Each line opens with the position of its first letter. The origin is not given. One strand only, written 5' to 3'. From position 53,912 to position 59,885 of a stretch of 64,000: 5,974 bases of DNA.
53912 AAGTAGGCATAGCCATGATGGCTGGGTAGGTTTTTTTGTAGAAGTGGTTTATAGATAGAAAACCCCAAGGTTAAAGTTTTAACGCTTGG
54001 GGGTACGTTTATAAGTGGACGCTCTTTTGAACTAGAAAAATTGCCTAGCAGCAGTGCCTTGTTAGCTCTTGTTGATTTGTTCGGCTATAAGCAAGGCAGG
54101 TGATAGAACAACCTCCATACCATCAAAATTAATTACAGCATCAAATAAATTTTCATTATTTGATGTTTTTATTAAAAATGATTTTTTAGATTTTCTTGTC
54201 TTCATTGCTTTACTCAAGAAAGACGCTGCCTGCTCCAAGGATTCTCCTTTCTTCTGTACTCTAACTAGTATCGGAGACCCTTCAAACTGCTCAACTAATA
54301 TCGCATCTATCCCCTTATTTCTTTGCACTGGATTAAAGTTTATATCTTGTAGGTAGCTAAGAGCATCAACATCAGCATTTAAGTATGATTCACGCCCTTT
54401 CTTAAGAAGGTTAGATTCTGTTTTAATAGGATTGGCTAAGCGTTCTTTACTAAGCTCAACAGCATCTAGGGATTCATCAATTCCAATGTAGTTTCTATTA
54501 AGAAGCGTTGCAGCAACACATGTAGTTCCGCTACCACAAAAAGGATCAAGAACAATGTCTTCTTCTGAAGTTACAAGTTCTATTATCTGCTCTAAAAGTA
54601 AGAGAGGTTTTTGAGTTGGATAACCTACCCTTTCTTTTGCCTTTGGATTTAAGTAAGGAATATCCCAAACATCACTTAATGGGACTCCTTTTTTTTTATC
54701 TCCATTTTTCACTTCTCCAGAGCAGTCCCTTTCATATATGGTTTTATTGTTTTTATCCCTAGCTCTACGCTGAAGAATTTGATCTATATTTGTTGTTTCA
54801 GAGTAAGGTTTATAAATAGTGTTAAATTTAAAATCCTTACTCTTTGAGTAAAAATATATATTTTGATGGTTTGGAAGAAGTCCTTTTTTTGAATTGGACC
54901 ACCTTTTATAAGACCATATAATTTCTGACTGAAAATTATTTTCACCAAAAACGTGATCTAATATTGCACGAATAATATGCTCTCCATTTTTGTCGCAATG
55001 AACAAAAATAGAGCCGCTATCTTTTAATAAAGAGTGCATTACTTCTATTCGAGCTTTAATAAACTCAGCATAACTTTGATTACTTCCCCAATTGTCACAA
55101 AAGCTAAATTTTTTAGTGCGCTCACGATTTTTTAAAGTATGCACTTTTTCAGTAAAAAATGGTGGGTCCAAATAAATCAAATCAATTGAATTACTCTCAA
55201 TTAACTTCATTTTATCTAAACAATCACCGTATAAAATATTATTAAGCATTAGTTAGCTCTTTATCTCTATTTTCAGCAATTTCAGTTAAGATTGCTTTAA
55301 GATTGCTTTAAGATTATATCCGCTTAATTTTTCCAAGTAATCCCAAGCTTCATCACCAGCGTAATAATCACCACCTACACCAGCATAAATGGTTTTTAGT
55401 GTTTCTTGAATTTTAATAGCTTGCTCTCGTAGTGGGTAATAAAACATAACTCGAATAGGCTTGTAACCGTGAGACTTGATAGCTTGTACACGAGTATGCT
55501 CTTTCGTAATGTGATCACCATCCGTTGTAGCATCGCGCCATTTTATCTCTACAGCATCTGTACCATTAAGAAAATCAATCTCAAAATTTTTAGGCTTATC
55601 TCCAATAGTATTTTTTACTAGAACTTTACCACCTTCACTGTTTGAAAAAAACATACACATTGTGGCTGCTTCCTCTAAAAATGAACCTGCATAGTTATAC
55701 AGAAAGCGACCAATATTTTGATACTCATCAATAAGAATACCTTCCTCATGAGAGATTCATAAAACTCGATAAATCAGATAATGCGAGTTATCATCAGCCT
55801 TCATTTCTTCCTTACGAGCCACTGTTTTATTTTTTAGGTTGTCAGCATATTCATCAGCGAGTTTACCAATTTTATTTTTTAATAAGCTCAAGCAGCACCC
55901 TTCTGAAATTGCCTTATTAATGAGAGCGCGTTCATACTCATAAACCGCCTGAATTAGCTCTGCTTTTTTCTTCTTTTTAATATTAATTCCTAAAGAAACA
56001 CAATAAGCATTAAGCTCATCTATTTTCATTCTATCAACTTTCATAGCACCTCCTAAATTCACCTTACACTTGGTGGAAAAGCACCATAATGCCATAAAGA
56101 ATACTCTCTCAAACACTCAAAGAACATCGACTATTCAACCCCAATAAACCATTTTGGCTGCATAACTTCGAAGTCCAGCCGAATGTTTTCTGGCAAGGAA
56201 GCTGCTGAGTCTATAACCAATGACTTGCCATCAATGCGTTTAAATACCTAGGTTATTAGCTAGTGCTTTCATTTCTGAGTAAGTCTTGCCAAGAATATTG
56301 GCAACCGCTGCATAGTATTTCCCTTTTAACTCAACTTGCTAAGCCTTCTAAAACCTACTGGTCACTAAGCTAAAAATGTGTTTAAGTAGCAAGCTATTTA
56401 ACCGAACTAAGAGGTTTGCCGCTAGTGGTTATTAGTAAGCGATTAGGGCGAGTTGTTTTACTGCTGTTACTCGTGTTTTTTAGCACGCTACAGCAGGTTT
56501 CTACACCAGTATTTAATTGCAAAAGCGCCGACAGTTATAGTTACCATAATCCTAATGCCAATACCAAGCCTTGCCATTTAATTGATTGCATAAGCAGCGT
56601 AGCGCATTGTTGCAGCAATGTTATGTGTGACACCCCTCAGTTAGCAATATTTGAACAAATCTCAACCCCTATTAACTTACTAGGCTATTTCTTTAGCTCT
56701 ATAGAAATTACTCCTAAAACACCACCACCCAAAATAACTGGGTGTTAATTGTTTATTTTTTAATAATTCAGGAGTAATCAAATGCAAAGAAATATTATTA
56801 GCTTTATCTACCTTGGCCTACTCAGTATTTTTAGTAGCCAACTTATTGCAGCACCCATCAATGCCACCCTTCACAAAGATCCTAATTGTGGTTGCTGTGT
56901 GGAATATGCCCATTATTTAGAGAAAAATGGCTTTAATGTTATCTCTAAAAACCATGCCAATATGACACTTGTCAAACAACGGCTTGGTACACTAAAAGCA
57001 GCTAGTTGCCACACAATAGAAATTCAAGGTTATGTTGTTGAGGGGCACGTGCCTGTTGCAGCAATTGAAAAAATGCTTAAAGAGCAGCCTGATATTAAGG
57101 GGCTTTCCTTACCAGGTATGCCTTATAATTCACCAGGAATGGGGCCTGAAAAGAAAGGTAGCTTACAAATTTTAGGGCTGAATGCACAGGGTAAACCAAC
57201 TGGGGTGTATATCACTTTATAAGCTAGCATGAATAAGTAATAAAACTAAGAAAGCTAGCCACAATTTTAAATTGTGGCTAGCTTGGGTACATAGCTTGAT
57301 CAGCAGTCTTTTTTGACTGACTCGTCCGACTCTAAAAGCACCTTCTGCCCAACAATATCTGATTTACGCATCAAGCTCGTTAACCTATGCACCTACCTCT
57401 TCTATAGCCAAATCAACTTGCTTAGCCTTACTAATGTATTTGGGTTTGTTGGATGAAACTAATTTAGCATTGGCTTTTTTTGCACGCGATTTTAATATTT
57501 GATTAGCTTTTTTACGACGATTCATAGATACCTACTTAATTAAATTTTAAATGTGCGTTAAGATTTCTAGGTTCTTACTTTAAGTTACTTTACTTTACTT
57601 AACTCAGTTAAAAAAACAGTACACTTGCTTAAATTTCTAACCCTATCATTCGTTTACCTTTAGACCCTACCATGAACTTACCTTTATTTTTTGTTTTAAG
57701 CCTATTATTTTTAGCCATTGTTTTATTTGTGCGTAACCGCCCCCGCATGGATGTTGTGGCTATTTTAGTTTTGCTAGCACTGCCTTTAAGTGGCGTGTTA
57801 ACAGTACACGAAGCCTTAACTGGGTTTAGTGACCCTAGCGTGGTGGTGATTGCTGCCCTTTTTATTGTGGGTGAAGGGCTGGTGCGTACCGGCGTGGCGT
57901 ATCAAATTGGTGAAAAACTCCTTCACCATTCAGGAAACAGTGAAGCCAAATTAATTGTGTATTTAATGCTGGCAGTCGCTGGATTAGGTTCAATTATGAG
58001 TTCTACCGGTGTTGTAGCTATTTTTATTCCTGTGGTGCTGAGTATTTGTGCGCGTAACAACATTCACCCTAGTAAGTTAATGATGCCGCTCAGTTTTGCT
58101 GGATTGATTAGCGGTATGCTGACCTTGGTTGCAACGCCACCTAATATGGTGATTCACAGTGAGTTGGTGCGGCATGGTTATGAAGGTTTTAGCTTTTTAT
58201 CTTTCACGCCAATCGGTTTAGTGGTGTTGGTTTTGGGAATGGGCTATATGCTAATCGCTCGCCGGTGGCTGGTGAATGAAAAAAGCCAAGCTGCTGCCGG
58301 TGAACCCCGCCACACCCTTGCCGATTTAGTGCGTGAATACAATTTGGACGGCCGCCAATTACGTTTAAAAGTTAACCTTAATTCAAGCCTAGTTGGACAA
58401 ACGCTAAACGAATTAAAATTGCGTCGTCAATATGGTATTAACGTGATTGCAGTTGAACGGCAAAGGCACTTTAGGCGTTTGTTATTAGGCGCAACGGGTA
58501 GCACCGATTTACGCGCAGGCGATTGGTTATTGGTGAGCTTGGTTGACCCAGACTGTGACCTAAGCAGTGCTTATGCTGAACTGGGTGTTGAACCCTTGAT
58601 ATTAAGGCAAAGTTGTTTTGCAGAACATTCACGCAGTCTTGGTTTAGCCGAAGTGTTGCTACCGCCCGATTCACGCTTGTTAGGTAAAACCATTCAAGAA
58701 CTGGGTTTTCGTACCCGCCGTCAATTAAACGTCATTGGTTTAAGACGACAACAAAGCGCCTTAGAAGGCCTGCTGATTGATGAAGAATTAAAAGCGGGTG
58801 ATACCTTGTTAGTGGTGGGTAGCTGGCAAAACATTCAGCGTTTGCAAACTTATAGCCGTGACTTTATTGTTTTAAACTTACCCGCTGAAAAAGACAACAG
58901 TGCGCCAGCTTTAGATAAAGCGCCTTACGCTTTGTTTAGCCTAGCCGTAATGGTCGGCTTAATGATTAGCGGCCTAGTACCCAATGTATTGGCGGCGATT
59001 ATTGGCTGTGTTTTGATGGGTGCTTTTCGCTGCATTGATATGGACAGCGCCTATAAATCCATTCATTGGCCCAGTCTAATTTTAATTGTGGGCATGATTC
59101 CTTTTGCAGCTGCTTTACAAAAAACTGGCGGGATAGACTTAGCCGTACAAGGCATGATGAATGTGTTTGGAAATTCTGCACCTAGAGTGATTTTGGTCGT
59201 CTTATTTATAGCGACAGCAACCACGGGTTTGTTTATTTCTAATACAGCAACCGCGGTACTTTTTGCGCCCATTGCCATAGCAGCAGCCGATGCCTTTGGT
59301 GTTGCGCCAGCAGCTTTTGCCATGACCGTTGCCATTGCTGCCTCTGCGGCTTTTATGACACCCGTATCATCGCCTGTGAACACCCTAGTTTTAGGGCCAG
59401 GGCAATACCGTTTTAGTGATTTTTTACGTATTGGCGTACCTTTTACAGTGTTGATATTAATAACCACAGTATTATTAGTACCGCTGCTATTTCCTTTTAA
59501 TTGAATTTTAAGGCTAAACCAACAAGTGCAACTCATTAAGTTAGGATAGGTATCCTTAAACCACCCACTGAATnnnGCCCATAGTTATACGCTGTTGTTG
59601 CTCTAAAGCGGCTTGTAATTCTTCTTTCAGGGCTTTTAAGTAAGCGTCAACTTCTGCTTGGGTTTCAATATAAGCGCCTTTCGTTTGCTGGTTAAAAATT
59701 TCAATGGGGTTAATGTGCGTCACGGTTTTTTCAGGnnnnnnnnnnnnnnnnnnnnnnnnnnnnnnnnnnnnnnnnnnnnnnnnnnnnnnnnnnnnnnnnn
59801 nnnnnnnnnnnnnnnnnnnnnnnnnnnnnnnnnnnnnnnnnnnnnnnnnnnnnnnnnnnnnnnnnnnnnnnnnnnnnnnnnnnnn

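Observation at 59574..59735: DprA-type antitoxin ends in a tail resembling the C-terminus of BREX BrxC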

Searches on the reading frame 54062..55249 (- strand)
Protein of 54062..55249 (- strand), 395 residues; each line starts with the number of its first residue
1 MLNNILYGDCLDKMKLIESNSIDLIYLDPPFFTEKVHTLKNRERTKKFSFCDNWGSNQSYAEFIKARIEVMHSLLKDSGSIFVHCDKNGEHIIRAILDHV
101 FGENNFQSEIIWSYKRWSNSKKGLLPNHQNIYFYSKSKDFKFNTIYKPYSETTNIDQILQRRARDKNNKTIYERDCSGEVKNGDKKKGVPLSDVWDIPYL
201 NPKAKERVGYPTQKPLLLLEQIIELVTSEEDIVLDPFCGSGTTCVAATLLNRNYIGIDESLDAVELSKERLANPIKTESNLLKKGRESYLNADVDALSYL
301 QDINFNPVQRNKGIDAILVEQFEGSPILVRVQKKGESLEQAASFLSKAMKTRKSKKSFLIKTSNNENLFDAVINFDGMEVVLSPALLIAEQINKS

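Call 3: search_protein_families(library=pfam, proteins=[window:54062-55249:-], max_evalue=0.01)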
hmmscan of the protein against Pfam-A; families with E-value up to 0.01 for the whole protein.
window:54062-55249:- (395 aa): 5 families
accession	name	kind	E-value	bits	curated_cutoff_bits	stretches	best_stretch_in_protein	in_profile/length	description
PF01555.25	N6_N4_Mtase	-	6.8e-55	186.8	26.7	1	22-269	1-221/221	DNA methylase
PF01170.24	UPF0020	-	1.5e-05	25.2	22.3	1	229-365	28-169/197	RMKL-like, methyltransferase domain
PF13847.12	Methyltransf_31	-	7.8e-05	22.8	27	1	230-272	4-49/145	Methyltransferase domain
PF02086.21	MethyltransfD12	-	0.00022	21.5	22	0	218-301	8-93/253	D12 class N6 adenine-specific DNA methyltransferase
PF03602.21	Cons_hypoth95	-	0.0017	18.5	24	0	18-36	110-128/182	Conserved hypothetical protein 95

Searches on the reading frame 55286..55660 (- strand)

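Call 3: search_protein_families(library=pfam, proteins=[window:55286-55660:-], max_evalue=0.01)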
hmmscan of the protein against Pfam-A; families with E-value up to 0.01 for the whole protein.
window:55286-55660:- (124 aa): 1 family
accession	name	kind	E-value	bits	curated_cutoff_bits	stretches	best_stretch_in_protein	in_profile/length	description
PF09499.16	RE_ApaLI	-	6.6e-51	173.2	25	1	8-112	83-187/189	ApaLI-like restriction endonuclease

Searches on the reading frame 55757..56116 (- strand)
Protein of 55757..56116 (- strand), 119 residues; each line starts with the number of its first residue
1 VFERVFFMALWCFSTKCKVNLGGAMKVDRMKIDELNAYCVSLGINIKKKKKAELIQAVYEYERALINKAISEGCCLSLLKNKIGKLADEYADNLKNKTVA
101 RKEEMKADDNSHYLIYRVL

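Call 3: search_protein_families(library=pfam, proteins=[window:55757-56116:-], max_evalue=0.01)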
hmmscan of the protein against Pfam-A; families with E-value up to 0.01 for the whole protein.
window:55757-56116:- (119 aa): 2 families
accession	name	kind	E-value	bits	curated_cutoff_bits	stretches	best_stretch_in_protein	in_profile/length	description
PF09499.16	RE_ApaLI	-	1.9e-09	38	25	1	79-119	2-42/189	ApaLI-like restriction endonuclease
PF07498.18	Rho_N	-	0.0003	21.1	24.9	1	29-60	4-36/43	Rho termination factor, N-terminal domain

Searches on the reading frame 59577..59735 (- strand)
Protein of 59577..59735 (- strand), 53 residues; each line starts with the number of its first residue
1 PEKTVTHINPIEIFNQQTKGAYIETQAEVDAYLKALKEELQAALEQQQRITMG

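Call 4: search_protein_families(library=padloc, proteins=[window:59577-59735:-], max_evalue=0.1)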
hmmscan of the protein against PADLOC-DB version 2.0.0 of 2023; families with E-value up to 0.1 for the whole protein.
seq(53 aa): 4 families
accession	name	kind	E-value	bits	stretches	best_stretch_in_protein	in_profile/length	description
PDLC02471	BrxC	-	9.3e-07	25.3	1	3-52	1143-1189/1190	BrxC-PglY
PDLC02492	BrxC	-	2.1e-05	22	1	15-50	339-374/377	BrxC-PglY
PDLC02479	BrxC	-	0.00019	17.8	1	15-51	1135-1171/1172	BrxC-PglY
PDLC02489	BrxC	-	0.0054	12.8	1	17-47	1111-1141/1146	BrxC-PglY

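Call 27: find_related_loci(query=A1, collection=genome_contigs, flank=10000)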
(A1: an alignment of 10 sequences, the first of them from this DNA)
Query A1 (53 aa) in genome_contigs; peptide patterns used: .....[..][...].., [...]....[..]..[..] (x = any residue, [..] = any of these).
212 stretches matched a pattern; 3 encode a relative of the query (tblastn E <= 1e-3); 3 distinct loci.
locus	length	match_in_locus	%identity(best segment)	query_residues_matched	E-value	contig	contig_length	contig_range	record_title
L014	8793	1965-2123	98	1-53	3e-32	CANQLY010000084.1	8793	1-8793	MAG: uncultured Marinospirillum sp. isolate Lapin-014__bin36 genome assembly, contig: Lapin-014__NODE_7035_length_8793_c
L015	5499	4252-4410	94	1-53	1e-31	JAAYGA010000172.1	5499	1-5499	MAG: Pseudomonadaceae bacterium isolate AS09scLD_149 153103_AS09, whole genome shotgun sequence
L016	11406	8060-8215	77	1-52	1e-24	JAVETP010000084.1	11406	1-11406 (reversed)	MAG: Pseudomonas sp. isolate BF1_99 scaffold_8513_c1_biofilm_2017, whole genome shotgun sequence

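Call 29: search_protein_families(library=padloc, proteins=[L016:8257-10206:+, L016:10240-11088:+, L016:1202-4849:+], max_evalue=0.00001)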
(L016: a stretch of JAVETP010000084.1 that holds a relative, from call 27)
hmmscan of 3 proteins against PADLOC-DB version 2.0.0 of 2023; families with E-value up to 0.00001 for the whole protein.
L016:8257-10206:+ (649 aa): 50 families (the best 25 are shown)
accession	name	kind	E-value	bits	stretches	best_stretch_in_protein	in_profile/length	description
PDLC03600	REase_MTase_IIG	-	2.1e-267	888.4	1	1-641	1-634/1205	Type IIG restriction enzyme-methyltransferase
PDLC02521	PglX|PglXI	-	4.1e-240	798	1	1-645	1-623/1174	PglX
PDLC02525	PglX|PglXI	-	1.4e-172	573.6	2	1-424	1-402/607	PglX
PDLC02641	DrmMI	-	8.9e-138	459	1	1-632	1-608/1161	DrmMI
PDLC02522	PglX|PglXI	-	7.9e-132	439.2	2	301-645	420-742/1218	PglX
PDLC02524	PglX|PglXI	-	3.9e-77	258.3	1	208-641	17-430/722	PglX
PDLC02528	PglX|PglXI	-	2.6e-51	172.5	1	149-603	121-569/1125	PglX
PDLC02527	PglX|PglXI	-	2.4e-49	166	3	147-332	140-331/1332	PglX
PDLC02518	PglX|PglXI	-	8.3e-49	164.2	3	297-371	301-376/1412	PglX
PDLC02523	PglX|PglXI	-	2.2e-42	143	3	467-600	521-653/1428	PglX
PDLC02526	PglX|PglXI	-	1.3e-35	121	2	171-331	154-309/640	PglX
PDLC02519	PglX|PglXI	-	5.9e-35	118.3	1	19-600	16-579/1241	PglX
PDLC02535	PglX|PglXI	-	1.8e-33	114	3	498-586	472-560/731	PglX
PDLC02515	PglX|PglXI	-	2.4e-20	71.3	1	1-129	1-133/144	PglX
PDLC03348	MTase_II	-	3.9e-18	63.3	1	284-373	225-317/727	Type II methyltransferase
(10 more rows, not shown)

L016:10240-11088:+ (282 aa): 1 family
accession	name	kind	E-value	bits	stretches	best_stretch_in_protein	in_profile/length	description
PDLC04962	PDC-S22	-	8.1e-128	423.3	1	6-277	1-274/281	-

L016:1202-4849:+ (1215 aa): 12 families
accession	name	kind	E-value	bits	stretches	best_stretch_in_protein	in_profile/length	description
PDLC02471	BrxC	-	0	1413.7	1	1-1214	1-1189/1190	BrxC-PglY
PDLC02491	BrxC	-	2e-259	861.1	1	1-782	5-793/794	BrxC-PglY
PDLC02479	BrxC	-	2.9e-253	841.9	1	1-1214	1-1172/1172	BrxC-PglY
PDLC02484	BrxC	-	3.3e-78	261.8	1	3-837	5-845/1186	BrxC-PglY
PDLC02476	BrxC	-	9.2e-68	226.9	1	3-580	6-573/1180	BrxC-PglY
PDLC02483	BrxC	-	1.8e-67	226.3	2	2-669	4-670/1212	BrxC-PglY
PDLC02492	BrxC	-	3.4e-50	169.4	1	829-1215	3-377/377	BrxC-PglY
PDLC02489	BrxC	-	1.1e-45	154.3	1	22-568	29-560/1146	BrxC-PglY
PDLC02493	BrxC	-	1.8e-38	130.3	1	1-412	2-394/1215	BrxC-PglY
PDLC02486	BrxC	-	9.9e-35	117.7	1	66-541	80-544/1207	BrxC-PglY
PDLC02474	BrxC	-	5.1e-29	99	1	262-561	265-579/1223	BrxC-PglY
PDLC02488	BrxC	-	1.1e-14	51.5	1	29-93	31-92/1240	BrxC-PglY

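Call 32: find_related_loci(query=A1, collection=metagenome_contigs, flank=10000)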
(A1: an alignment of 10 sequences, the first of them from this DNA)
Query A1 (53 aa) in metagenome_contigs; peptide patterns used: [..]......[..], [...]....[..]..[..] (x = any residue, [..] = any of these).
251 stretches matched a pattern; 4 encode a relative of the query (tblastn E <= 1e-3); 4 distinct loci.
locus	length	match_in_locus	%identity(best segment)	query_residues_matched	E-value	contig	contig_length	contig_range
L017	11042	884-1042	94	1-53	2e-31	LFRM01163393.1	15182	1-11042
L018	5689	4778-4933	79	1-52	3e-25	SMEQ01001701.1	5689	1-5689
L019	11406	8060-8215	77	1-52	1e-24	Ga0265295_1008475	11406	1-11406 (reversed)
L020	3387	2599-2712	84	1-38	8e-18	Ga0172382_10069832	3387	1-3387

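Call 40: search_protein_representatives(alignment_id=A1)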
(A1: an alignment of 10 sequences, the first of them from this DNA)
Query: 10 sequences, 53 profile positions. Proteins with E-value up to 0.001 (for the whole library): 48; up to 1e-10: 3; up to 1e-30: 0. The best 48 are listed.
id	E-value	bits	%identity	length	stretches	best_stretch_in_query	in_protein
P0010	1.4e-25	104.9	-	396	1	1-53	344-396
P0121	1.9e-11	59.6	-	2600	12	19-31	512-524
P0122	8.7e-11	57.5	-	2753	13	17-34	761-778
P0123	1.8e-10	56.5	-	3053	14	18-31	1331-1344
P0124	4.3e-10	55.2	-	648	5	9-34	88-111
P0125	1.2e-08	50.6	-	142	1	3-52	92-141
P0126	1.6e-08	50.2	-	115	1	3-52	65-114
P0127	2.6e-08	49.5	-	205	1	3-52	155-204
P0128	3.5e-08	49.1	-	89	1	1-53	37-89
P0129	5.1e-08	48.6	-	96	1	3-53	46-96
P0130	2.5e-07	46.4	-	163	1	3-52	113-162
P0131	3.4e-07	46.0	-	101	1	3-53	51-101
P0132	5.8e-07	45.2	-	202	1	3-52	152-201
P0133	6.3e-07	45.1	-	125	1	1-53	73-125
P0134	9.6e-07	44.5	-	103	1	1-53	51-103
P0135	4.5e-06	42.4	-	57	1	4-53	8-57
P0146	3.6e-05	39.5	-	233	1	1-53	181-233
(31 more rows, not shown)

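Call 43: find_related_loci(query=L016:8257-10206:+, collection=genome_contigs, flank=7000)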
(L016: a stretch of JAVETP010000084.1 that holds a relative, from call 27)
Query L016:8257-10206:+ (649 aa) in genome_contigs; peptide patterns used: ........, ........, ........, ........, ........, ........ (x = any residue, [..] = any of these).
273 stretches matched a pattern; 241 encode a relative of the query (tblastn E <= 1e-3); the best 80 are kept; 80 distinct loci.
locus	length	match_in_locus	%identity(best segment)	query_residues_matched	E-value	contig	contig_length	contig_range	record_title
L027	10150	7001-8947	100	1-649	0e+0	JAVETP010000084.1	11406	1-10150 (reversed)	MAG: Pseudomonas sp. isolate BF1_99 scaffold_8513_c1_biofilm_2017, whole genome shotgun sequence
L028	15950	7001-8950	73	1-649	0e+0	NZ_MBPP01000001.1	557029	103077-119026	Marinobacter sp. AC-23 IonXpress_010_rawlib.basecaller_c1, whole genome shotgun sequence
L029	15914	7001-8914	71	1-642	0e+0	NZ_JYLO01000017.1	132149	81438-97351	Pseudomonas lactis strain DSM 29167 17_132149_18.6343, whole genome shotgun sequence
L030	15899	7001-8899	68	1-641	0e+0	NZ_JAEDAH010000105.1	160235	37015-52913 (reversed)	Thalassolituus marinus strain IMCC1826 NODE_455_length_160151_cov_600.563171, whole genome shotgun sequence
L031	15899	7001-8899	68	1-641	0e+0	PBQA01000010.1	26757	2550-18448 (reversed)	MAG: Oceanospirillaceae bacterium isolate RS342 TaraRedSea_contig_98407, whole genome shotgun sequence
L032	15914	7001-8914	69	1-641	0e+0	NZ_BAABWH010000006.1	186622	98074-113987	Thalassolituus maritimus strain 5NW40-0001 sequence06, whole genome shotgun sequence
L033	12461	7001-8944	68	1-642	0e+0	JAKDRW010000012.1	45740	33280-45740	MAG: Vreelandella subglaciescola isolate 83_S70 83_S70_NODE_49_length_45740_cov_57.311328, whole genome shotgun sequence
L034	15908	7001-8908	68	1-642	0e+0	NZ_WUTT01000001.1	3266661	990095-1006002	Halomonas alimentaria strain DSM 15356 DSM15356_1, whole genome shotgun sequence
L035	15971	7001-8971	63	1-641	0e+0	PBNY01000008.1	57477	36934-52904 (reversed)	MAG: Oceanospirillaceae bacterium isolate SP177 88120, whole genome shotgun sequence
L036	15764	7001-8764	68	1-592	0e+0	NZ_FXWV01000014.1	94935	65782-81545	Marinobacterium sediminicola strain CGMCC 1.7287 Ga0070183_114, whole genome shotgun sequence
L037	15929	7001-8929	63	1-641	0e+0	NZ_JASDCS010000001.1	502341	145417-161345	Psychrobacter sp. APC 3281 S1_500.fa_NODE_1, whole genome shotgun sequence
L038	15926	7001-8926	62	1-642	0e+0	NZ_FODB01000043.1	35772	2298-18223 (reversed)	Vreelandella aquamarina strain 558, whole genome shotgun sequence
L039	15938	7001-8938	62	1-642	0e+0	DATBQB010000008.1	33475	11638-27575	MAG TPA_asm: Methylobacter sp. isolate SMAG_U4092 k141_1225936, whole genome shotgun sequence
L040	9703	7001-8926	61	1-642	0e+0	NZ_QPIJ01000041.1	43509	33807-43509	Vreelandella rituensis strain TQ8S TQ-8S_scaffold41, whole genome shotgun sequence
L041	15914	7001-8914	60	1-642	0e+0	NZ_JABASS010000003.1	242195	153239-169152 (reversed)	Psychrobacter namhaensis strain DSM 16330 NODE_3_length_242195_cov_222.548, whole genome shotgun sequence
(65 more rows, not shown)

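Call 72: find_encoding_contigs(protein=P0146, flank=8000, max_places=3)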
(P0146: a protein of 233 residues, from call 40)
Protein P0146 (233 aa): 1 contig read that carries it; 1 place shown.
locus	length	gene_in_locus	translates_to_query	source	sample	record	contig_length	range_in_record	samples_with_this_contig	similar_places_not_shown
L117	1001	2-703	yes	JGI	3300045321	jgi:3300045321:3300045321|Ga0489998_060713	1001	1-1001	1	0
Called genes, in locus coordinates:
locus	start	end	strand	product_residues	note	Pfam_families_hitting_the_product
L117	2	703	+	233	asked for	PF27153:BrxC_ab (weak)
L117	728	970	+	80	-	-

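Call 73: find_encoding_contigs(protein=P0135, flank=8000, max_places=3)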
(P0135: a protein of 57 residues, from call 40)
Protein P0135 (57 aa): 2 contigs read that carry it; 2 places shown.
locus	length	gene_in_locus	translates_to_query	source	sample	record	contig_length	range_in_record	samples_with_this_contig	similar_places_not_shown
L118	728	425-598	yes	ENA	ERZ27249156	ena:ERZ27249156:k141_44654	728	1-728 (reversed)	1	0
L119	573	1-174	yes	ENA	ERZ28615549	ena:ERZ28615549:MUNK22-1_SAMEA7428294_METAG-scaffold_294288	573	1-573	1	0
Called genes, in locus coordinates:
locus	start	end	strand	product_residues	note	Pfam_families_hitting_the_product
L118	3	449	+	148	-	?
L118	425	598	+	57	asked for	PF27153:BrxC_ab (weak)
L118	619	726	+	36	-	?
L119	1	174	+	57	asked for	PF27153:BrxC_ab (weak)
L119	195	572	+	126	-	?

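Call 76: predict_structure(alignment_id=A3)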
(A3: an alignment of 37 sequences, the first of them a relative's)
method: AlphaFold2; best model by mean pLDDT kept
length: 90 residues; sequences in the alignment: 37
mean_pLDDT: 79.2   pTM: 0.53
mean pLDDT of the five models: 79.2, 78.7, 78.2, 77.3, 75.2
residues with pLDDT >= 90: 45; 70-90: 18; 50-70: 13; < 50: 14
segments of 3 or more residues with pLDDT < 50: 1-4, 13-18, 20-22
pLDDT, mean of each block of 10 residues (from residue 1): 50 47 61 85 94 89 96 96 95
secondary structure, 60 per line:
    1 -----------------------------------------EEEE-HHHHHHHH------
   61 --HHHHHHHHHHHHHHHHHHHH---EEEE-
elements in order: E42-45 H47-54 H63-82 E86-89

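Call 78: fold_search(model_id=the predicted structure, library=pdb)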
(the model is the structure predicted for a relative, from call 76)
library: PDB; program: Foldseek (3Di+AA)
matches with E <= 10: 28; with E <= 0.001: 0
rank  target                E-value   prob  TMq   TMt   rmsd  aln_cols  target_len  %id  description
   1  4xru_D                1.6e+00  0.69  0.47  0.16   2.3        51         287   10  Structure of Pnkp1/Rnl/Hen1 complex (released 2015-04-22)
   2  4xrp_A                2.2e+00  0.57  0.47  0.15   2.5        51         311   10  Structure of the Pnkp1/Rnl/Hen1 RNA repair complex (released 2015-04-22)
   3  5lc5_O                2.8e+00  0.15  0.32  0.11   6.6        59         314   19  Structure of mammalian respiratory Complex I, class2 (released 2016-09-07)
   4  4xru_A                3.2e+00  0.41  0.45  0.16   2.6        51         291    8  Structure of Pnkp1/Rnl/Hen1 complex (released 2015-04-22)
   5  5o31_O                3.4e+00  0.10  0.28  0.11   6.9        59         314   19  Mitochondrial complex I in the deactive state (released 2018-01-17)
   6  3a4l_B                3.9e+00  0.13  0.32  0.15   3.9        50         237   10  Crystal structure of archaeal O-phosphoseryl-tRNA(Sec) kinase (released 2009-10-20)
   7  8a57_E                4.2e+00  0.10  0.30  0.20   6.2        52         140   17  Cryo-EM structure of HflXr bound to the Listeria monocytogenes 50S ribosomal subunit. (released 2022-11-02)
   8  6kab_C                5.2e+00  0.06  0.22  0.05   6.6        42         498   12  Crystal structure of plasmodium lysyl-tRNA synthetase in complex with a cladosporin derivative 2 (released 2020-04-08)
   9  2bdt                  5.5e+00  0.33  0.48  0.26   2.0        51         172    4  Crystal Structure of the Putative Gluconate Kinase from Bacillus halodurans, Northeast Structural Genomics Target BhR61 (released 2005-11-01)
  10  5cb6_A                5.5e+00  0.14  0.39  0.22   3.1        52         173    8  Structure of adenosine-5'-phosphosulfate kinase (released 2015-08-26)
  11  2bwj_E                5.5e+00  0.12  0.34  0.18   5.0        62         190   10  Structure of adenylate kinase 5 (released 2005-07-21)
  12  3adb_B                5.9e+00  0.10  0.32  0.14   3.9        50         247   10  Crystal structure of O-phosphoseryl-tRNA kinase complexed with selenocysteine tRNA and AMPPNP (crystal type 1) (released 2010-07-28)
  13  1m7g_D                6.4e+00  0.14  0.41  0.22   3.0        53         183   11  Crystal structure of APS kinase from Penicillium Chrysogenum: Ternary structure with ADP and APS (released 2002-11-27)
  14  5cb8_A                7.3e+00  0.08  0.36  0.21   3.5        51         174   12  Crystal structure of Adenosine-5'-phosphosulfate kinase in complex with APS and sulfate (released 2015-09-02)
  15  3i8o                  7.9e+00  0.09  0.33  0.23   4.8        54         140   11  A domain of a functionally unknown protein from Methanocaldococcus jannaschii DSM 2661. (released 2009-07-21)
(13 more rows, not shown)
